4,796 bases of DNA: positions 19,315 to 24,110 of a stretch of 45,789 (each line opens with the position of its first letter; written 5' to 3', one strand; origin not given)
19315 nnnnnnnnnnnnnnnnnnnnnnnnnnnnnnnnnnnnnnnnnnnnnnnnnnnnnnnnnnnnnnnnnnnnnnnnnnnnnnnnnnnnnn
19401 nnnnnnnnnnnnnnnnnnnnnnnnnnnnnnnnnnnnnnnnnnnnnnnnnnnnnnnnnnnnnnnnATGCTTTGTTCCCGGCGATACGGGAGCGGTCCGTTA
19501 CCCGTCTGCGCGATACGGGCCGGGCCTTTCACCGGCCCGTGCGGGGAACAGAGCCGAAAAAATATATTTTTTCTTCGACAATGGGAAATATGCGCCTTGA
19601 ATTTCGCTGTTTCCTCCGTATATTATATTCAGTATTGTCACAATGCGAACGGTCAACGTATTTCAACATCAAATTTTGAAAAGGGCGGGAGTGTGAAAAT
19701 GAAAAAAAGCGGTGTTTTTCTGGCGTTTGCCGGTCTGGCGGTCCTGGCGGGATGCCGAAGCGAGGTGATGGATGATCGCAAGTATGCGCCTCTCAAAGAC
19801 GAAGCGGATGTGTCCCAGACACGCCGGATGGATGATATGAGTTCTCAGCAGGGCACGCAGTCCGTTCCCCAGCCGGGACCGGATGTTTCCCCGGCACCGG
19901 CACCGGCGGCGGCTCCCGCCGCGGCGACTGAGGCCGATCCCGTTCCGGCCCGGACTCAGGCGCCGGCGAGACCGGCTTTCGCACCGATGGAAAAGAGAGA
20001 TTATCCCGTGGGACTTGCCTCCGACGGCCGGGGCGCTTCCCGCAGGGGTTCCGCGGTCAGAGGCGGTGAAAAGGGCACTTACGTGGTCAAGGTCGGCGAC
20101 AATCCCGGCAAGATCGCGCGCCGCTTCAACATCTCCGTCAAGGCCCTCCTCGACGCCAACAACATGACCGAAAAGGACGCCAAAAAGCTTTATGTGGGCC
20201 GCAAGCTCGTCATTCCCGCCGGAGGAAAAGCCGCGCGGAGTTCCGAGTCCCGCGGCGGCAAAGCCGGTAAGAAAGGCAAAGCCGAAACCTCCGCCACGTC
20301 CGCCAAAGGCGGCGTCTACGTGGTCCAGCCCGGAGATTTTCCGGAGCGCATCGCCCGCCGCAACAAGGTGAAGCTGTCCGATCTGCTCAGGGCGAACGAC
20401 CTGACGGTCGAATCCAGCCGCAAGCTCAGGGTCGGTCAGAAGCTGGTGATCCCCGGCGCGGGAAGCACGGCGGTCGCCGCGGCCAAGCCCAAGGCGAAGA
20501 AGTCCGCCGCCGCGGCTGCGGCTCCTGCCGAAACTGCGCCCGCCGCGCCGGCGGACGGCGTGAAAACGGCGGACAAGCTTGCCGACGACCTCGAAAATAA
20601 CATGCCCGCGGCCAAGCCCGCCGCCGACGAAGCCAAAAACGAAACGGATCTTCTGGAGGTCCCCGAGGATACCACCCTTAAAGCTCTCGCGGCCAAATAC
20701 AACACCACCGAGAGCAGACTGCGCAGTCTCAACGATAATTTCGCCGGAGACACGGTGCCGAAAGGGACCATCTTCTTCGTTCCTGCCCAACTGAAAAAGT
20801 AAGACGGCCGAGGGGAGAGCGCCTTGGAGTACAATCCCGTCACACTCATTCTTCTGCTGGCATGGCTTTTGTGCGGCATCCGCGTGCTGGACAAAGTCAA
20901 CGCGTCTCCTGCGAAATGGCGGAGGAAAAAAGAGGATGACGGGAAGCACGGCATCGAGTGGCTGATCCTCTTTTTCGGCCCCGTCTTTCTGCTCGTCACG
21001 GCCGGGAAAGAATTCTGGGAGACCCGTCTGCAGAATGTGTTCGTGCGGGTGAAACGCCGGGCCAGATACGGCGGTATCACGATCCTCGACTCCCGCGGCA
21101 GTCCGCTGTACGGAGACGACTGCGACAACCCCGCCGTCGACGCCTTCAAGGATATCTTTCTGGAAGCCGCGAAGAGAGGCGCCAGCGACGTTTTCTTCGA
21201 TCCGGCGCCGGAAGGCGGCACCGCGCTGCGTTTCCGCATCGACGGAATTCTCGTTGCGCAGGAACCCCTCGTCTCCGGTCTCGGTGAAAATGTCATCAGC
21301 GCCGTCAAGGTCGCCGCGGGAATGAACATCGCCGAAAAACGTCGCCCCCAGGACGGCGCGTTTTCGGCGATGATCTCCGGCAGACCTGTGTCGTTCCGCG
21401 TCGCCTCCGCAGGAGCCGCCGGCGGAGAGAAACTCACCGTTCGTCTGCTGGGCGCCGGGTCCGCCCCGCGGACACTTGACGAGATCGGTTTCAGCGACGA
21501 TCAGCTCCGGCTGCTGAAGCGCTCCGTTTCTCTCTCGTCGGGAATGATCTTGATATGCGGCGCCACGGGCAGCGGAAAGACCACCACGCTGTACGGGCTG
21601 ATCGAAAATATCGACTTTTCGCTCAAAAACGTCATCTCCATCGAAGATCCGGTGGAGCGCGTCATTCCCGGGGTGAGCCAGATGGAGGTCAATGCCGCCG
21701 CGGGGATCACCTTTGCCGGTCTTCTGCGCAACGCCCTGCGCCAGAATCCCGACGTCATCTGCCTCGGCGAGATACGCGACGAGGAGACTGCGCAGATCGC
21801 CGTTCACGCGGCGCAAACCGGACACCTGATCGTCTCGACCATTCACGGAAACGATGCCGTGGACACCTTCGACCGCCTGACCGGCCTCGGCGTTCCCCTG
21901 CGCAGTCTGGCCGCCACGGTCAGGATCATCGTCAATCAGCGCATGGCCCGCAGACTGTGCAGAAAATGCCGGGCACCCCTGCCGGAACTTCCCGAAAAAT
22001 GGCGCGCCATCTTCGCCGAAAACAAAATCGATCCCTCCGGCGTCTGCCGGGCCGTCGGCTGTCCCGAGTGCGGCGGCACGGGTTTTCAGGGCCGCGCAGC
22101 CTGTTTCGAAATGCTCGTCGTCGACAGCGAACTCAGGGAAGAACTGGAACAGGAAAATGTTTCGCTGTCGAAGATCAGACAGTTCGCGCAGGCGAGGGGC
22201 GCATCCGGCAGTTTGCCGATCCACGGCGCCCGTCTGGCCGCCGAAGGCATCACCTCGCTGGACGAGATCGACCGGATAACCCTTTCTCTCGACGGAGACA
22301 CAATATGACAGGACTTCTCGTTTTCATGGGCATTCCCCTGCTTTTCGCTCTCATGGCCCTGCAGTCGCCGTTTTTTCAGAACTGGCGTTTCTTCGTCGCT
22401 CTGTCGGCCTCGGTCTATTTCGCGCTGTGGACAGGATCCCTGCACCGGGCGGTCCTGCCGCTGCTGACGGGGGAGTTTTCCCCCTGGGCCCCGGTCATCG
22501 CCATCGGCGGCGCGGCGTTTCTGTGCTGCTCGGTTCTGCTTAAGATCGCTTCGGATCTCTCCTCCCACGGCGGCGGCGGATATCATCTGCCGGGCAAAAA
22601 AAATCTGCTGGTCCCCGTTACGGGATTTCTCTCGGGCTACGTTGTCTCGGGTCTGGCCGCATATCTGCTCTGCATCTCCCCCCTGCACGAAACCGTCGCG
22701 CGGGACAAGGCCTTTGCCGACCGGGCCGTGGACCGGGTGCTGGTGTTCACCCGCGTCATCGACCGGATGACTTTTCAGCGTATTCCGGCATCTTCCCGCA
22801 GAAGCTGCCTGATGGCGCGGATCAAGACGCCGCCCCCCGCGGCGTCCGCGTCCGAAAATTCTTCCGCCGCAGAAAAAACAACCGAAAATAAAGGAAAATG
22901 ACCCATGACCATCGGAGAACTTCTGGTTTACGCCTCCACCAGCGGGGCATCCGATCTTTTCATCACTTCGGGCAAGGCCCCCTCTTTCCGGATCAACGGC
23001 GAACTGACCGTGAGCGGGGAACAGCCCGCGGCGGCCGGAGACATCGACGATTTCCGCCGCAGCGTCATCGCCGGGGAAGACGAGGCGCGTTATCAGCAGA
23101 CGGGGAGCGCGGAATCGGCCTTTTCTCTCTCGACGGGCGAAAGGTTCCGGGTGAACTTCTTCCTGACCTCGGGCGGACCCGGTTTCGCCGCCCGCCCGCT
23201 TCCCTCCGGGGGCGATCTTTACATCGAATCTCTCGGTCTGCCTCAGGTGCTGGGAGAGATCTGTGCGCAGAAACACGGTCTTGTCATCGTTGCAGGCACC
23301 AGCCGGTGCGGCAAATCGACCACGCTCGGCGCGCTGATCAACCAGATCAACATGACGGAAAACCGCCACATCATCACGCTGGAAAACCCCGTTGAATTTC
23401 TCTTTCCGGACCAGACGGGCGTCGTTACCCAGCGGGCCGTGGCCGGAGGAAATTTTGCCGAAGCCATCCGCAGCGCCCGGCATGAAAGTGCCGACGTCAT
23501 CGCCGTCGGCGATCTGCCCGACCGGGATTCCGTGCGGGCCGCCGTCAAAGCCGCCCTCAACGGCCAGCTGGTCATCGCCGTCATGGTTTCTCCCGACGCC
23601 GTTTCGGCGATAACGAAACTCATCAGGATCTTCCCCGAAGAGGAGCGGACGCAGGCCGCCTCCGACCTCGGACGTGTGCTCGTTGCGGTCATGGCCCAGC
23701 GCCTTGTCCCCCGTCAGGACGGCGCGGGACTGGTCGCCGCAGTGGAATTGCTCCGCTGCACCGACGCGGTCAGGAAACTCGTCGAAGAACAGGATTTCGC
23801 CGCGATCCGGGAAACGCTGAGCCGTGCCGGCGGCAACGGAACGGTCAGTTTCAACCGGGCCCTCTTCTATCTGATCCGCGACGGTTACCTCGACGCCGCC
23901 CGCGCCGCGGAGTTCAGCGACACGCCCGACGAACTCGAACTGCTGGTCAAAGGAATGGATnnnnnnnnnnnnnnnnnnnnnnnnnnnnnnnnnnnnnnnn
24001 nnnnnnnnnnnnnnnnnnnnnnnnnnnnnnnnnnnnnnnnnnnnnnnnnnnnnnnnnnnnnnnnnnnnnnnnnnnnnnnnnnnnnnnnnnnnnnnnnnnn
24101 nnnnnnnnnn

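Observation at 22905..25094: Tandem PilT-PilT fusion in which the N-terminal copy has lost the catalytic Glu, Arg and both His-box histidines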

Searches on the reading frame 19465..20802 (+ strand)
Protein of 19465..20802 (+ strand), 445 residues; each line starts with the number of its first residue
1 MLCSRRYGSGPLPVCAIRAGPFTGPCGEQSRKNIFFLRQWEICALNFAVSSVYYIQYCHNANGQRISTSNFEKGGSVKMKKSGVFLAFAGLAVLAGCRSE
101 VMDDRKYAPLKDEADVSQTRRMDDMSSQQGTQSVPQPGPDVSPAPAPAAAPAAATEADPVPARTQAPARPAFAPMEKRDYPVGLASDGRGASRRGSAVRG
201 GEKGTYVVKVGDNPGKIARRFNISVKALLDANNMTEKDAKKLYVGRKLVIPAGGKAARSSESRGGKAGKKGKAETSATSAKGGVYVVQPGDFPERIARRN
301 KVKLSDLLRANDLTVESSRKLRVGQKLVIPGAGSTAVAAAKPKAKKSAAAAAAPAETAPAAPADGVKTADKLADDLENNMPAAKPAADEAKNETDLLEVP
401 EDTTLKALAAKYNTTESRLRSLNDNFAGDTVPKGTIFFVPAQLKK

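Call 3: search_protein_families(library=pfam, proteins=[window:19465-20802:+], max_evalue=0.01)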
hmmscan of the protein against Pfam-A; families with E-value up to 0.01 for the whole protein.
window:19465-20802:+ (445 aa): 4 families
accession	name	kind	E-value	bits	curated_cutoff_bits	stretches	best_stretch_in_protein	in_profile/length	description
PF01476.26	LysM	-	7.8e-31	106.2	20.9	3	206-251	1-43/43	LysM domain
PF23473.1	LysM3_LYK4_5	-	1.6e-11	44.5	29.3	1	205-238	4-37/48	LYK4/5 LysM3 domain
PF23446.1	LysM1_NFP_LYK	-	9.6e-07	30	36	0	213-252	17-55/60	NFP/LYK LysM1 domain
PF23577.1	LysM_RLK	-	0.006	17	27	0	404-440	10-44/44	LysM domain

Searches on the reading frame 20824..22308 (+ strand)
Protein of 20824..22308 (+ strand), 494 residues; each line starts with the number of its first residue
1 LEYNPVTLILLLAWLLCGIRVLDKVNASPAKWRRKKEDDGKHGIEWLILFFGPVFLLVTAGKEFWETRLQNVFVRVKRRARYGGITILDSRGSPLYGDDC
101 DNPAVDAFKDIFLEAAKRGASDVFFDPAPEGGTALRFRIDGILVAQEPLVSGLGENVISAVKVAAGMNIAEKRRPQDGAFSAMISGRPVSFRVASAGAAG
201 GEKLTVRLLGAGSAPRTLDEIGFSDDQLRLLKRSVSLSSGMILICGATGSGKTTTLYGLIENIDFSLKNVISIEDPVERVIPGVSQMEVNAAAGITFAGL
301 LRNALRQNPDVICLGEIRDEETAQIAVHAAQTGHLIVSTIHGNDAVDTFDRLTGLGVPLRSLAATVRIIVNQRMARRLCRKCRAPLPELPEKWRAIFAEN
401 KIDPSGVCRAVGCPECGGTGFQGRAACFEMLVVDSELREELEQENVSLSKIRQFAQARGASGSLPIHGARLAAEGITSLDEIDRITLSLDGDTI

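Call 3: search_protein_families(library=pfam, proteins=[window:20824-22308:+], max_evalue=0.01)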
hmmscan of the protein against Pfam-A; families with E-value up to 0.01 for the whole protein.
window:20824-22308:+ (494 aa): 5 families
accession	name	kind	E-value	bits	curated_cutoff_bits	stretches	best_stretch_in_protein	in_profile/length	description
PF00437.27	T2SSE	-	2e-99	333.2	24.9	1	102-484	6-370/370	Type II/IV secretion system protein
PF13476.12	AAA_23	-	0.00052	21.1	27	1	234-256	14-36/201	AAA domain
PF06414.18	Zeta_toxin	-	0.0015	18.5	22.3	1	241-288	18-65/199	Zeta toxin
PF01580.24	FtsK_SpoIIIE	-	0.0017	18.3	24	1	241-262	41-62/221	FtsK/SpoIIIE family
PF13401.12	AAA_22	-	0.0057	17.4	27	0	239-283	5-33/130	AAA domain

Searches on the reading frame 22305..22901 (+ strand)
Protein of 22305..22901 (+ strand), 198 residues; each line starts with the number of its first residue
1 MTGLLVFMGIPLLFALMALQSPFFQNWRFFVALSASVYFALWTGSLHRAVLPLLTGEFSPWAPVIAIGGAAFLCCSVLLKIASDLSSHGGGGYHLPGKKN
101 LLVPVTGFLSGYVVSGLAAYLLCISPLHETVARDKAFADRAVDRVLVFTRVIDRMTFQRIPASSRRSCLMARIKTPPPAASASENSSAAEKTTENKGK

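Call 17: search_protein_families(library=pfam, proteins=[window:22305-22901:+], max_evalue=0.001)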
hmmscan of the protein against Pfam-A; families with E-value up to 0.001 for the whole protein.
window:22305-22901:+ (198 aa): 0 families

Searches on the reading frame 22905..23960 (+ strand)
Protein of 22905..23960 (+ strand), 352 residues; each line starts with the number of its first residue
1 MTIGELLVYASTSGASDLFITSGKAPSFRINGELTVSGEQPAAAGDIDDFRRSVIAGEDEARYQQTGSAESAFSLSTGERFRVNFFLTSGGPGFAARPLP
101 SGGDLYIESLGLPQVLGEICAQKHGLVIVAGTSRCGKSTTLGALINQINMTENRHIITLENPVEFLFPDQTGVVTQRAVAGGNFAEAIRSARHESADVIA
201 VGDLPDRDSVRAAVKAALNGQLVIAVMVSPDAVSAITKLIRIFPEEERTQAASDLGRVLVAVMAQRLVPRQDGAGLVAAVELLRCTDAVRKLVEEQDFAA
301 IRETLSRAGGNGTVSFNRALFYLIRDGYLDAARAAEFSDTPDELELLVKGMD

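Call 4: search_protein_families(library=ncbifam, proteins=[window:22905-23960:+], max_evalue=0.01)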
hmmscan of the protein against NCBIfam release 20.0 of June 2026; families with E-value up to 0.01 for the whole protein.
window:22905-23960:+ (352 aa): 10 families
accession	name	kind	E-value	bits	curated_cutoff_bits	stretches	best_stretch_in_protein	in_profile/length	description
TIGR01420.1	pilT_fam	subfamily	1.4e-79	267.8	319.1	1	3-343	2-343/343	PilT/PilU family type 4a pilus ATPase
TIGR02525.1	plasmid_TraJ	equivalog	6.6e-27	94.4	368.3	1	64-336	83-365/372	plasmid transfer ATPase TraJ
TIGR02524.1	dot_icm_DotB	equivalog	6.5e-25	88.1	463.3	1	3-302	6-318/358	Dot/Icm type IV secretion system ATPase DotB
TIGR02533.1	type_II_gspE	equivalog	2.6e-24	85.7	630.25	1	115-269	234-380/486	type II secretion system ATPase GspE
NF041000.1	ATPase_ComGA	equivalog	1.9e-23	82.9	300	1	116-269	120-266/267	competence type IV pilus ATPase ComGA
NF053534.1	T4PilAsmATPsTfpB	equivalog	4.2e-20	71.7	850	1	118-268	330-472/584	type IV pilus assembly ATPase TfpB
TIGR02538.1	type_IV_pilB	equivalog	1.4e-19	70.1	675.65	1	4-268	186-452/564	type IV-A pilus assembly ATPase PilB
NF007755.0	PRK10436.1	equivalog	1.1e-14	54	617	1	62-270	153-357/465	type II secretion system protein GspE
NF058587.1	archaellum_moto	equivalog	0.00094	18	550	1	120-241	271-391/527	archaellum flagellar ATPase motor FlaI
TIGR02782.1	TrbB_P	equivalog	0.004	16.5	304.55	0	115-209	128-222/303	P-type conjugative transfer ATPase TrbB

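Call 8: search_solved_structures(query=window:22905-23960:+, show_alignments=2, max_evalue=1e-10)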
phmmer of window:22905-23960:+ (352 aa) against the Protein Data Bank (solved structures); distinct sequences matched with E-value up to 1e-10: 23.
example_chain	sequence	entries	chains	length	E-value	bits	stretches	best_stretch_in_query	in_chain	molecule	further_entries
2gsz_A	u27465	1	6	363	2.5e-55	191.5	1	4-350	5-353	twitching motility protein PilT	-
2ewv_A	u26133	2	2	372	2.7e-55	191.3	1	4-350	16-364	twitching motility protein PilT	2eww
5zfq_A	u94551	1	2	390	2.7e-51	178.2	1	5-348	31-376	Twitching motility pilus retraction protein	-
6ojx_A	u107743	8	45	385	6.5e-51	177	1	5-347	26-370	Twitching motility pilus retraction ATPase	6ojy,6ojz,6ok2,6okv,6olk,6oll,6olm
5fl3_A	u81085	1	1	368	1e-50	176.3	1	6-348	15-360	PILI RETRACTION PROTEIN PILT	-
3jvu_A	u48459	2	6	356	2.7e-49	171.6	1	1-343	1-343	Twitching mobility protein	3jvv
9n32_A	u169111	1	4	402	3e-45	158.3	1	7-349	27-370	PilU protein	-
10my_A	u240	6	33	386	4.2e-44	154.6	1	11-349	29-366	PilT/PilU family type 4a pilus ATPase | Twitching motility protein PilT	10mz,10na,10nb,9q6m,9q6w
2eyu_A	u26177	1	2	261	9.1e-43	150.2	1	108-350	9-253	twitching motility protein PilT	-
6gef_A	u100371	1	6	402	5.2e-21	78.7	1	105-330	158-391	Type IV secretion system protein DotB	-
6geb_A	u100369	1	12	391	2.4e-20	76.5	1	6-297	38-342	DotB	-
4pht_A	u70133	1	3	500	8.1e-18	68.2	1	12-268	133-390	General secretory pathway protein E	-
5it5_F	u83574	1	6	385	1.9e-17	67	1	107-270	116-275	ATP binding motif-containing protein PilF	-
5oiu_A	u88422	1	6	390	1.9e-17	67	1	107-270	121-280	Type IV pilus assembly protein PilF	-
6ejf_A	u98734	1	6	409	2.1e-17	66.8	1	107-270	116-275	Type IV pilus assembly protein PilF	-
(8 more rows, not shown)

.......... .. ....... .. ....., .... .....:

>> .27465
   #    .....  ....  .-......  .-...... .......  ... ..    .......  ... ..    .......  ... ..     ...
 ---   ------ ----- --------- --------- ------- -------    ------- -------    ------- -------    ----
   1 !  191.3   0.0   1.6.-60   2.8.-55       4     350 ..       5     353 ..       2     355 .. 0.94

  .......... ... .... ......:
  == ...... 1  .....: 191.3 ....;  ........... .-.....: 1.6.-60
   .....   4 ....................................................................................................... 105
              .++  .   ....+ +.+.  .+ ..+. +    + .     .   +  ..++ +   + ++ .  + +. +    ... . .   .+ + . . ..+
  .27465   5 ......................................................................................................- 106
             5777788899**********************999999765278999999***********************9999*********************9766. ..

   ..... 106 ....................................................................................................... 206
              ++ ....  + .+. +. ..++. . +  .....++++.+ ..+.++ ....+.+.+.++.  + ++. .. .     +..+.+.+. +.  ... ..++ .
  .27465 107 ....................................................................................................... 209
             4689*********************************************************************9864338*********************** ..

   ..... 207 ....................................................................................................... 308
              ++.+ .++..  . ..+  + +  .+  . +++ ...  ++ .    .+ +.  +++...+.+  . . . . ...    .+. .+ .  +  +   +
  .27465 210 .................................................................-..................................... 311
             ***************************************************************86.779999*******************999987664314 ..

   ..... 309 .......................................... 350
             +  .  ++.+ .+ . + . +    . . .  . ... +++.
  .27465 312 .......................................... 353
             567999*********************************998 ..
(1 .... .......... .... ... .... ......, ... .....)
